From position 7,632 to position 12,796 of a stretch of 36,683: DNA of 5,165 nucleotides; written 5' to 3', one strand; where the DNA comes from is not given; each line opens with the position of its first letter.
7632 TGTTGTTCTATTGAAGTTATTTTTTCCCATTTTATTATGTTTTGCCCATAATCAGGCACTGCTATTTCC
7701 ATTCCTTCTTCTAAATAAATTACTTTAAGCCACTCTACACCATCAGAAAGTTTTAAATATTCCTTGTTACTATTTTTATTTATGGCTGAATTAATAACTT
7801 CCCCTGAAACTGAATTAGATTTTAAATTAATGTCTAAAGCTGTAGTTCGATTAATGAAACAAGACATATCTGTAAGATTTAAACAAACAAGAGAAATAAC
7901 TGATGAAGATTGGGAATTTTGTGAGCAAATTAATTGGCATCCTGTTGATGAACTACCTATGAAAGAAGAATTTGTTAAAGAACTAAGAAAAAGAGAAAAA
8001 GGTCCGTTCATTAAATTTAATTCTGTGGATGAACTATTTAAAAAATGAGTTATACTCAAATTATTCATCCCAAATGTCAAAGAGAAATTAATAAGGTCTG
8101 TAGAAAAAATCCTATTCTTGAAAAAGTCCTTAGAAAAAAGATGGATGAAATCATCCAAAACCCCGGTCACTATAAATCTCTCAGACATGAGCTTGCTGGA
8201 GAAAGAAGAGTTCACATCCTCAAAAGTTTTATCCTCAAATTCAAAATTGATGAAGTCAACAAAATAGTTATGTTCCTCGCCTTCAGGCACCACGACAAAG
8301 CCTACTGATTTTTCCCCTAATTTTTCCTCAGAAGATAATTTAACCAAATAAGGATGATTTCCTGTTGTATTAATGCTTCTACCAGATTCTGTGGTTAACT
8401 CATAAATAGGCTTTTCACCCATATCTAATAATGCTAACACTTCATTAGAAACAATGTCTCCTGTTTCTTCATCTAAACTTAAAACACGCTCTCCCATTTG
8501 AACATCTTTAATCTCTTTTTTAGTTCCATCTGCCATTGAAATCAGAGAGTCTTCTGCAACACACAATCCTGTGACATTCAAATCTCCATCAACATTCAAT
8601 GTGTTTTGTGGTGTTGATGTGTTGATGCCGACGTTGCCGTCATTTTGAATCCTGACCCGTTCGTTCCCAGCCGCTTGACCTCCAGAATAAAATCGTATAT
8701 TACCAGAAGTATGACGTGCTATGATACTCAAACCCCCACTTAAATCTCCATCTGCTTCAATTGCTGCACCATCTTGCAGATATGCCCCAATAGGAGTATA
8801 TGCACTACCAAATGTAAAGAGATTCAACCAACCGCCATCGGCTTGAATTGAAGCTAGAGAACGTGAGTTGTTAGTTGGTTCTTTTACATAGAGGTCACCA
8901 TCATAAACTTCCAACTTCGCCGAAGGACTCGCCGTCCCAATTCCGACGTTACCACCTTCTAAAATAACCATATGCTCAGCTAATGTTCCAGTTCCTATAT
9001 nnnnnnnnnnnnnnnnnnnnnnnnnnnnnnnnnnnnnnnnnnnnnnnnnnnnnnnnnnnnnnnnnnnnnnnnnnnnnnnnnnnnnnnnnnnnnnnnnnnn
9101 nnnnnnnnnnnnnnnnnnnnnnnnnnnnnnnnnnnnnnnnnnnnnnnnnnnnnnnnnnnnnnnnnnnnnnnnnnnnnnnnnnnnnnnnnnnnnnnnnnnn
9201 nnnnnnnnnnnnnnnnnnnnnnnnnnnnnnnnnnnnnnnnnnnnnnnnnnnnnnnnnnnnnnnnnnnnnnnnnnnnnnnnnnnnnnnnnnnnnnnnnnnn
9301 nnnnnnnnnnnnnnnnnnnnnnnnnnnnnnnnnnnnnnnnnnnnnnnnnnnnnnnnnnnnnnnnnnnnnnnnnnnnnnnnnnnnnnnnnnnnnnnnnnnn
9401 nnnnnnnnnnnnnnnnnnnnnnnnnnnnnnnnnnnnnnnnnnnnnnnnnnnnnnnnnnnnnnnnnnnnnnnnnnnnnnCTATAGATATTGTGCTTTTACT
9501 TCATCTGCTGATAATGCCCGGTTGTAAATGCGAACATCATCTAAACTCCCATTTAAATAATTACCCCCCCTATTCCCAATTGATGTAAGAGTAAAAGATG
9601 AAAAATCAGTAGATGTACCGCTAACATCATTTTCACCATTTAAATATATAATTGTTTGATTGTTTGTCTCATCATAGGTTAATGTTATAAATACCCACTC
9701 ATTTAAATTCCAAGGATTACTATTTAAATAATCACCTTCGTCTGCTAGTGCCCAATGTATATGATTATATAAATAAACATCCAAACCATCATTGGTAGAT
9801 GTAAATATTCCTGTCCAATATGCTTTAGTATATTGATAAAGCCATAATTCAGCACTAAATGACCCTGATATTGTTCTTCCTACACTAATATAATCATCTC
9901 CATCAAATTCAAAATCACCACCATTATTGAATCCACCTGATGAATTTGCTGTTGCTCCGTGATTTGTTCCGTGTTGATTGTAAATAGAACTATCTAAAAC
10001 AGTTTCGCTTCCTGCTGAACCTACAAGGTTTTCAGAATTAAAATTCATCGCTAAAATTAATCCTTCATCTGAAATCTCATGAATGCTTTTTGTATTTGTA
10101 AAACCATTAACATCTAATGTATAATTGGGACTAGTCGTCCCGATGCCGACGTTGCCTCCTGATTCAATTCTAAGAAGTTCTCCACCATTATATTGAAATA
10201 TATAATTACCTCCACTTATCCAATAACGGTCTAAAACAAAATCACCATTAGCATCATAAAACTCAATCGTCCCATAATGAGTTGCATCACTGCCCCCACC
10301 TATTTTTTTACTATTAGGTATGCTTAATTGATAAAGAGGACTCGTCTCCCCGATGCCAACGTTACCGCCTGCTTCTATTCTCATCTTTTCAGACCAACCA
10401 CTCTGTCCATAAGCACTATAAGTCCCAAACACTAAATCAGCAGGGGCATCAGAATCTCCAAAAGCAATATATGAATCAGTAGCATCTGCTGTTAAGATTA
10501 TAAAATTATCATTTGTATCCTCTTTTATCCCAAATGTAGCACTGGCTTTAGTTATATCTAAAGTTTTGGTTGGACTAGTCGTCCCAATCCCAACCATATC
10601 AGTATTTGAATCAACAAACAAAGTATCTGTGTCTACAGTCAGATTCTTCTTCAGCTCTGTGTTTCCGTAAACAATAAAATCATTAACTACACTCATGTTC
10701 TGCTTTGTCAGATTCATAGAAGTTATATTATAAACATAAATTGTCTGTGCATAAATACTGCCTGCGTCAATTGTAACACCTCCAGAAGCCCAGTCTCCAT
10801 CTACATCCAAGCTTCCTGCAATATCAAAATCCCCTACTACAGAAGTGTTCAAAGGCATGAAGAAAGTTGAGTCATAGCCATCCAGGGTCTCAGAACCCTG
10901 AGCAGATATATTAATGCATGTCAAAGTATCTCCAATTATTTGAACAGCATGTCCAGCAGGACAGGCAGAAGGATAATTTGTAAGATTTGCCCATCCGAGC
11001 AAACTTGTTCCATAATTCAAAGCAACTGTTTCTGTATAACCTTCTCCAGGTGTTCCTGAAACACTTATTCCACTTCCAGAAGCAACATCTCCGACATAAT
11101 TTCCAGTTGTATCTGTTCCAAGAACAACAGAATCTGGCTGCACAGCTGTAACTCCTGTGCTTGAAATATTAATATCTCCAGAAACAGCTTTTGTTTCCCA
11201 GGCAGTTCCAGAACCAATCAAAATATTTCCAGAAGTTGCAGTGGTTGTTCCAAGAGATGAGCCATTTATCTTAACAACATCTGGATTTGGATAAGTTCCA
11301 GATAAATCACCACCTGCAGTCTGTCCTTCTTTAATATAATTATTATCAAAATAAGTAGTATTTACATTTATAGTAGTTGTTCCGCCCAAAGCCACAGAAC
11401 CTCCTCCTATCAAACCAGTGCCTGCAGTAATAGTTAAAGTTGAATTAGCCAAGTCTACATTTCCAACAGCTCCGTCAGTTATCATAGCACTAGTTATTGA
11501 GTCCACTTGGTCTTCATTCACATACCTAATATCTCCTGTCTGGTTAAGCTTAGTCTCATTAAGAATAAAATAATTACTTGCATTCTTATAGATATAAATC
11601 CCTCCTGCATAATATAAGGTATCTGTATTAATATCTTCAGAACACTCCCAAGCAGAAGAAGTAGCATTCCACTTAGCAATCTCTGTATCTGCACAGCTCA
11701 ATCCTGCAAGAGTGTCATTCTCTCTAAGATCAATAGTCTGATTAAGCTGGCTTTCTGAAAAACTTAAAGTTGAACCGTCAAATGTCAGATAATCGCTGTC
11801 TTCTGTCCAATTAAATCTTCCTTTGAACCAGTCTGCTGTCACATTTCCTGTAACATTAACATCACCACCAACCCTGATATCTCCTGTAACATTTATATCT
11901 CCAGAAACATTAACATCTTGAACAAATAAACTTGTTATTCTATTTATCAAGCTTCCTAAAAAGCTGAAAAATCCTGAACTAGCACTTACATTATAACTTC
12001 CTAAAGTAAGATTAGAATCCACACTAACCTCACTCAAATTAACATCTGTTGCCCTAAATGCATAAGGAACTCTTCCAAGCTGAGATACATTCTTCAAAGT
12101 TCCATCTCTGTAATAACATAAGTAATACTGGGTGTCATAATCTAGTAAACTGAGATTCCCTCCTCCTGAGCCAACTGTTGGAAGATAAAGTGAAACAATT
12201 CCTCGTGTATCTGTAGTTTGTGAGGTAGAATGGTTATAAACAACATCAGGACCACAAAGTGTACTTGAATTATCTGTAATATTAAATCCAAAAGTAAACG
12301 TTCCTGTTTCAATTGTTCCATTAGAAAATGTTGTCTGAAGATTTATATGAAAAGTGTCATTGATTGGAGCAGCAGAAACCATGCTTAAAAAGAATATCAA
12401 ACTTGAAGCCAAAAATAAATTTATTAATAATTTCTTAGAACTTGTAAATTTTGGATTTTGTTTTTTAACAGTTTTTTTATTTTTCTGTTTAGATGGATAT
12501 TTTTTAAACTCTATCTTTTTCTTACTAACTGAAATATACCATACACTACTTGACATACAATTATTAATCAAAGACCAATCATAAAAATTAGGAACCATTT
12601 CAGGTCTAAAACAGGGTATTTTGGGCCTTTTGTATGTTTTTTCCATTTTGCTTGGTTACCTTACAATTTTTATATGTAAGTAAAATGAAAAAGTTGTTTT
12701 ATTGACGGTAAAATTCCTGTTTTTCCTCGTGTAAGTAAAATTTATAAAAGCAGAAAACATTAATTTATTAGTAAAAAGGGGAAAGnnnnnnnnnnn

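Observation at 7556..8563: Canonical mini-intein whose endonuclease slot holds an antisense RelE/ParE toxin-antitoxin operon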

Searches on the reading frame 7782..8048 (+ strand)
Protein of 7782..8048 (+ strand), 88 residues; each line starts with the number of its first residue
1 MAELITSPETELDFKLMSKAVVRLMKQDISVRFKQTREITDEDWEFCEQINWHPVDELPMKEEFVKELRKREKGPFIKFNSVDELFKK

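Call 8: search_protein_families(library=pfam, proteins=[window:7782-8048:+], max_evalue=1)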
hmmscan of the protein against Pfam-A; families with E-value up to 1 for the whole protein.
window:7782-8048:+ (88 aa): 1 family
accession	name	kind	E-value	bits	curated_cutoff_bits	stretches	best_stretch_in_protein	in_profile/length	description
PF10884.14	DUF2683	-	0.0083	16.8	27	1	56-85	32-64/66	Protein of unknown function (DUF2683)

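Call 45: search_protein_families(library=ncbifam, proteins=[window:7782-8048:+], max_evalue=0.1)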
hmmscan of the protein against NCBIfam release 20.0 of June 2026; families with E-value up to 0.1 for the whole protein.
window:7782-8048:+ (88 aa): 1 family
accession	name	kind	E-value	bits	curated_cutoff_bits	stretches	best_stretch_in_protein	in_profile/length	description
NF003157.0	PRK04132.1-2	equivalog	0.0014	16.6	1103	1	3-85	354-437/864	replication factor C small subunit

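Call 46: search_protein_families(library=padloc, proteins=[window:7782-8048:+], max_evalue=0.1)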
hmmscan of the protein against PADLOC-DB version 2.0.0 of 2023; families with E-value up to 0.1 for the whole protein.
window:7782-8048:+ (88 aa): 0 families

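Call 71: search_solved_structures(query=A4, max_evalue=1, show_alignments=1)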
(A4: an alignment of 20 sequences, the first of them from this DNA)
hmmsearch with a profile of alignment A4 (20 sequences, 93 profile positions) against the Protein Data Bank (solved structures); distinct sequences matched with E-value up to 1: 6.
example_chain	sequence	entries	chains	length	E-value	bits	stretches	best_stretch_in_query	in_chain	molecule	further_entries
1d9c_A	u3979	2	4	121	0.1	16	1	18-76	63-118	INTERFERON-GAMMA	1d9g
1rfb_A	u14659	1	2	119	0.12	15.7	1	17-75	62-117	INTERFERON-GAMMA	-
2gzx_A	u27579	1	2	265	0.41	14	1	52-75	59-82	putative TatD related DNase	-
6l25_A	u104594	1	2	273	0.42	14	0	52-75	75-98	Deoxyribonuclease YcfH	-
8om1_o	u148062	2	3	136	0.67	13.3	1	6-55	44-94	NADH dehydrogenase [ubiquinone] 1 beta subcomplex subunit 7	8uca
6g2j_o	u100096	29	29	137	0.68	13.3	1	6-55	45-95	NADH dehydrogenase [ubiquinone] 1 beta subcomplex subunit 7 | NADH dehydrogenase [ubiquinone] 1 beta subcomplex subunit 7, METHYLGLYOXAL BIS-(GUANYLHYDR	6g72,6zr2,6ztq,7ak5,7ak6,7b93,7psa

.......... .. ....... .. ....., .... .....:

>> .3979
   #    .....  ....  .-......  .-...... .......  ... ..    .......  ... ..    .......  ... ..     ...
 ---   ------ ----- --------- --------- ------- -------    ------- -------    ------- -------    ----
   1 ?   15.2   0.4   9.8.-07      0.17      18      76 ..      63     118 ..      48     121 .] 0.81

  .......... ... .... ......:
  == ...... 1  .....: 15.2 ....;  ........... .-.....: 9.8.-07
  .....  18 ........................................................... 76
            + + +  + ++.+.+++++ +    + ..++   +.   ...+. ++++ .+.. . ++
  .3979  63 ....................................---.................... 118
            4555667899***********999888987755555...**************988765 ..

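Call 88: find_homologous_proteins(query=window:7782-8045:+, max_evalue=0.001)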
Query window:7782-8045:+ (88 aa): 44 proteins with E <= 0.001 among 45 candidates.
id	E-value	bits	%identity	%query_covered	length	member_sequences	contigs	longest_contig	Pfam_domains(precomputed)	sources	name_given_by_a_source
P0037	9.4e-37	142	79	100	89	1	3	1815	-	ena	-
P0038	4.7e-35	137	100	73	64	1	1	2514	-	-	-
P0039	1.5e-33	132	72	98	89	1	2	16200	-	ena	-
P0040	3.4e-33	131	69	100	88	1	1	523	-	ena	-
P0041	3.0e-31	125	72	98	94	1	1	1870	-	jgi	-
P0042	2.8e-30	122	70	98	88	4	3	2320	-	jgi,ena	-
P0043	2.6e-29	119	75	83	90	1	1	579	-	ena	-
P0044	9.5e-29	117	67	97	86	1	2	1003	-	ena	-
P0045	1.0e-28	117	66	97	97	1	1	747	-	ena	-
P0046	1.1e-28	117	65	98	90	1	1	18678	-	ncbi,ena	-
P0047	1.6e-28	116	65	98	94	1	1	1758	-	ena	-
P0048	1.6e-28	116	72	84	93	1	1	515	-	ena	-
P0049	1.8e-28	116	67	100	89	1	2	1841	-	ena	-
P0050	1.2e-27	113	68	92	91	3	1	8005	-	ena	-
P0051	2.1e-27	113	63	99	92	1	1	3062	-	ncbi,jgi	-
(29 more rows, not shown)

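Call 91: search_protein_families(library=phrogs, proteins=[window:7782-8048:+], max_evalue=0.001)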
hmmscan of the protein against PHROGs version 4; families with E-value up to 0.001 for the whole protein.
window:7782-8048:+ (88 aa): 0 families

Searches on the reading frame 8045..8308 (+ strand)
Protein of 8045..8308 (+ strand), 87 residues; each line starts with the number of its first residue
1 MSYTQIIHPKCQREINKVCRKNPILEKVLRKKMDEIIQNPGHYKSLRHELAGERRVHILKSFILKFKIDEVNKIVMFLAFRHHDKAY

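Call 8: search_protein_families(library=pfam, proteins=[window:8045-8308:+], max_evalue=1)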
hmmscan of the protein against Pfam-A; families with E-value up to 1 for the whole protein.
window:8045-8308:+ (87 aa): 2 families
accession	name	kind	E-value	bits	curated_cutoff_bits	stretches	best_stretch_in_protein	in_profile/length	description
PF05016.21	ParE_toxin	-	6.2e-06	27.1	23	1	23-87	26-89/89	ParE toxin of type II toxin-antitoxin system, parDE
PF20653.3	COG6_C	-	0.098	11.8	26.4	1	7-69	22-84/462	Conserved Oligomeric Golgi complex subunit 6, C-terminal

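Call 45: search_protein_families(library=ncbifam, proteins=[window:8045-8308:+], max_evalue=0.1)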
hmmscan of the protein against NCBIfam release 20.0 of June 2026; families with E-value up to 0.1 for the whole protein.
window:8045-8308:+ (87 aa): 2 families
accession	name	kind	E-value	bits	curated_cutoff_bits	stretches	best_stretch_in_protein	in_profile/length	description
TIGR00053.1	TIGR00053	subfamily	2.1e-15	57.1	87.25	1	7-87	6-91/92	YafQ family addiction module toxin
TIGR02385.1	RelE_StbE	subfamily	0.0011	19.4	27.9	1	9-85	6-86/88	type II toxin-antitoxin system mRNA interferase toxin, RelE/StbE family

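Call 46: search_protein_families(library=padloc, proteins=[window:8045-8308:+], max_evalue=0.1)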
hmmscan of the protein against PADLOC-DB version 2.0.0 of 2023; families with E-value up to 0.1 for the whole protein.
window:8045-8308:+ (87 aa): 0 families

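Call 72: search_solved_structures(query=window:8045-8305:+, max_evalue=0.1, show_alignments=1)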
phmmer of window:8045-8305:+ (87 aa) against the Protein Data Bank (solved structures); distinct sequences matched with E-value up to 0.1: 0.

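Call 74: search_solved_structures(query=A5, max_evalue=0.1, show_alignments=2)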
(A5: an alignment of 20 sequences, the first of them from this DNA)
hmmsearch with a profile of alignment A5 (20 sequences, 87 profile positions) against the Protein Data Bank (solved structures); distinct sequences matched with E-value up to 0.1: 2.
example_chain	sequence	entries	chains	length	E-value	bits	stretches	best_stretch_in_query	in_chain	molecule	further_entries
4nrn_A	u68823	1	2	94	0.0071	19.8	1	21-85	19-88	metal-bound toxin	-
2otr_A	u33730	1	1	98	0.016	18.7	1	26-85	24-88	Hypothetical protein HP0892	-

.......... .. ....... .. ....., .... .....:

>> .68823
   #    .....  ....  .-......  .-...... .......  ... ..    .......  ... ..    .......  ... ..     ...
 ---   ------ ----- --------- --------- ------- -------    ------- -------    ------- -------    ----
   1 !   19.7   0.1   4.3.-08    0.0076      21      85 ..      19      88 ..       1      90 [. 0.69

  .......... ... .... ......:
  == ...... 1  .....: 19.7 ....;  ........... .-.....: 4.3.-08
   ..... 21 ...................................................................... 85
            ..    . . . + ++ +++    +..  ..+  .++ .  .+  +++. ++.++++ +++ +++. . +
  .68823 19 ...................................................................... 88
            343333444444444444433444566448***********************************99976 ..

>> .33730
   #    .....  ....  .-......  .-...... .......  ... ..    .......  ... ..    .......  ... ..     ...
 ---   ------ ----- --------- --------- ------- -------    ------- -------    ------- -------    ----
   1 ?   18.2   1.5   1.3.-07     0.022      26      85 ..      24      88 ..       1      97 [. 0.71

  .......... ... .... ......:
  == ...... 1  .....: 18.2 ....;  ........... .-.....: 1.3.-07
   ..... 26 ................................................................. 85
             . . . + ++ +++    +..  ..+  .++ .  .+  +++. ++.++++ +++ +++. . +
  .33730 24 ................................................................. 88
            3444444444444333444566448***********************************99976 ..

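Call 91: search_protein_families(library=phrogs, proteins=[window:8045-8308:+], max_evalue=0.001)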
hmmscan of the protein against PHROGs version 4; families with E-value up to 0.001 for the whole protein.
window:8045-8308:+ (87 aa): 1 family
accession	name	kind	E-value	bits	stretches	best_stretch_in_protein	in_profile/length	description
phrog_1213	-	moron, auxiliary metabolic gene and host takeover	2.5e-05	25.8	1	1-87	1-87/88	RelE-like toxin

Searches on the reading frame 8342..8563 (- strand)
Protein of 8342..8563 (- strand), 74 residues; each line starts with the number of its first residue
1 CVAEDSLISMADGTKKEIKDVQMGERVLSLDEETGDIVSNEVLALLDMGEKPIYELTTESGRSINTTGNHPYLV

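Call 52: find_related_loci(query=A2, collection=genome_contigs, flank=5000)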
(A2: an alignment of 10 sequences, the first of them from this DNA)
Query A2 (74 aa) in genome_contigs; peptide patterns used: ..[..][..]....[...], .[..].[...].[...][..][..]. (x = any residue, [..] = any of these).
248 stretches matched a pattern; 201 encode a relative of the query (tblastn E <= 1e-3); the best 80 are kept; 78 distinct loci.
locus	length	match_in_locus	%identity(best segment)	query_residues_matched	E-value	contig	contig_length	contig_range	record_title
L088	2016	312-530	81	1-73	1e-36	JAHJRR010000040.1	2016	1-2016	MAG: Nanoarchaeota archaeon isolate OS_PC_MetaG.mb.16 OS_PC_MetaG.mb.16_k141_308166, whole genome shotgun sequence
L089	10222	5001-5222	77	1-74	1e-35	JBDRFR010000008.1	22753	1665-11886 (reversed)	MAG: Nanoarchaeota archaeon isolate MEGAHIT-group-1.382 k141_11519422, whole genome shotgun sequence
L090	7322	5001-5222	77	1-74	3e-33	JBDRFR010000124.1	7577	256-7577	MAG: Nanoarchaeota archaeon isolate MEGAHIT-group-1.382 k141_4869162, whole genome shotgun sequence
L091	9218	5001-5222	74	1-74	2e-33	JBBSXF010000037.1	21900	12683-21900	MAG: Nanoarchaeota archaeon isolate H41-bin124_1 H41_bin124_1_000000000037, whole genome shotgun sequence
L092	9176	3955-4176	73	1-74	4e-33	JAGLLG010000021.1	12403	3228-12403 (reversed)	MAG: Candidatus Pacearchaeota archaeon isolate RS_5_10 ROV157_5.bin.10.fa_21, whole genome shotgun sequence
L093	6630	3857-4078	74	1-74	7e-33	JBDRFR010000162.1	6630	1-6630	MAG: Nanoarchaeota archaeon isolate MEGAHIT-group-1.382 k141_631997, whole genome shotgun sequence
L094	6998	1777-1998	73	1-74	1e-31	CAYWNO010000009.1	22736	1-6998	MAG TPA_asm: uncultured Methanosarcinales archaeon isolate SRP178908_co1_9 genome assembly, contig: NODE_1393_length_227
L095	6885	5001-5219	70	1-73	1e-30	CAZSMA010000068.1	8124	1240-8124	MAG TPA_asm: uncultured Methanosarcinales archaeon isolate SRP256446_co1_47 genome assembly, contig: NODE_5267_length_81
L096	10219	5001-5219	71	2-74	1e-31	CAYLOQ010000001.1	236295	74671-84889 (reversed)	MAG TPA_asm: Candidatus Woesearchaeota archaeon isolate binchicken_co85_6 genome assembly, contig: NODE_6_length_236295_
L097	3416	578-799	59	1-74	1e-27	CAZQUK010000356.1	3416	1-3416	MAG TPA_asm: uncultured Oligoflexia bacterium isolate SRP062349_co3_121 genome assembly, contig: NODE_17485_length_3416_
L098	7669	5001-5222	57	1-74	2e-26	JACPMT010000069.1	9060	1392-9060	MAG: Candidatus Woesearchaeota archaeon isolate NC_groundwater_556_Ag_S-0.1um_39_10 S35_SO-1_scaffold_473386, whole geno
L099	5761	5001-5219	60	2-74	4e-26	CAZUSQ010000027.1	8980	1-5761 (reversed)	MAG TPA_asm: uncultured Methanosarcinales archaeon isolate SRP269290_co1_892 genome assembly, contig: NODE_12612_length_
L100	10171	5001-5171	68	18-74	6e-23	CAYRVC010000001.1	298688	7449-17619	MAG TPA_asm: uncultured Candidatus Saccharibacteria bacterium isolate binchicken_co227_921 genome assembly, contig: NODE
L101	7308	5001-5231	56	1-74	1e-22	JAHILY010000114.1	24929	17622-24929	MAG: Candidatus Omnitrophota bacterium isolate KR13_N2.mb.45 KR13_N2.mb.45_k141_420534, whole genome shotgun sequence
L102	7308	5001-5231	56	1-74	1e-22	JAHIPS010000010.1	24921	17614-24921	MAG: Candidatus Omnitrophota bacterium isolate KR13_S3.mb.80 KR13_S3.mb.80_k141_37576, whole genome shotgun sequence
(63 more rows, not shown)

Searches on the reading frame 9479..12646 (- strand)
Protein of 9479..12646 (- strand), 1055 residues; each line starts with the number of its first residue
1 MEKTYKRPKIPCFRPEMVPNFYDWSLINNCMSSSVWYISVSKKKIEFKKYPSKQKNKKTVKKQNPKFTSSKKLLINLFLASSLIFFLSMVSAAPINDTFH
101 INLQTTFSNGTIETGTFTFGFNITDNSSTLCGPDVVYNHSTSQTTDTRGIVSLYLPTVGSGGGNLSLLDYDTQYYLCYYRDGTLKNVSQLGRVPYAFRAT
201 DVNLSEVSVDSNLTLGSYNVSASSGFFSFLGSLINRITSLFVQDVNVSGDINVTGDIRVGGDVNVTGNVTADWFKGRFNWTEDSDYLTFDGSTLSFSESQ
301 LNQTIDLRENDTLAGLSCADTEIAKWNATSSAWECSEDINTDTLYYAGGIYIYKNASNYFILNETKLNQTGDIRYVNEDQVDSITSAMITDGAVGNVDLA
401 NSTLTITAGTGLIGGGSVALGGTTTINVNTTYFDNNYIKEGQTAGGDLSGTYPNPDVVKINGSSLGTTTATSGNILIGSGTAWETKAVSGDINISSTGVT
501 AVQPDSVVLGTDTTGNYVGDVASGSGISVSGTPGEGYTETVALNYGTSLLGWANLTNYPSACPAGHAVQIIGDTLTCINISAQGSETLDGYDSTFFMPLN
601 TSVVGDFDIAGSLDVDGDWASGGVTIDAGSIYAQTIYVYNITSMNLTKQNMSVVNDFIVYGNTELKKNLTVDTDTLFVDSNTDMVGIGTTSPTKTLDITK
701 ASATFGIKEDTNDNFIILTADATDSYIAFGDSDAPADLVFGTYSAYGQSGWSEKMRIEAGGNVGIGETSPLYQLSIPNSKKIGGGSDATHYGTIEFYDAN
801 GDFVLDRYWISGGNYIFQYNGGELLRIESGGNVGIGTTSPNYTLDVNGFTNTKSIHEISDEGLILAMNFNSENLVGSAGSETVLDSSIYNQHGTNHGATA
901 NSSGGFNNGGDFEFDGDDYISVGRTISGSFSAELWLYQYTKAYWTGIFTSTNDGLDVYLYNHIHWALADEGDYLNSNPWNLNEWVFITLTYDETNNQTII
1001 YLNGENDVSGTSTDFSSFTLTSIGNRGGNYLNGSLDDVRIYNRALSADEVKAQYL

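Call 50: search_protein_families(library=pfam, proteins=[window:9479-12646:-], max_evalue=0.0001)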
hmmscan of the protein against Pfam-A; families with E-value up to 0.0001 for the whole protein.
window:9479-12646:- (1055 aa): 1 family
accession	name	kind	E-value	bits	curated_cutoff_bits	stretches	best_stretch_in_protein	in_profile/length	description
PF13385.13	Laminin_G_3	-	2e-18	67.4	27.6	1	915-1051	2-151/151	Concanavalin A-like lectin/glucanases superfamily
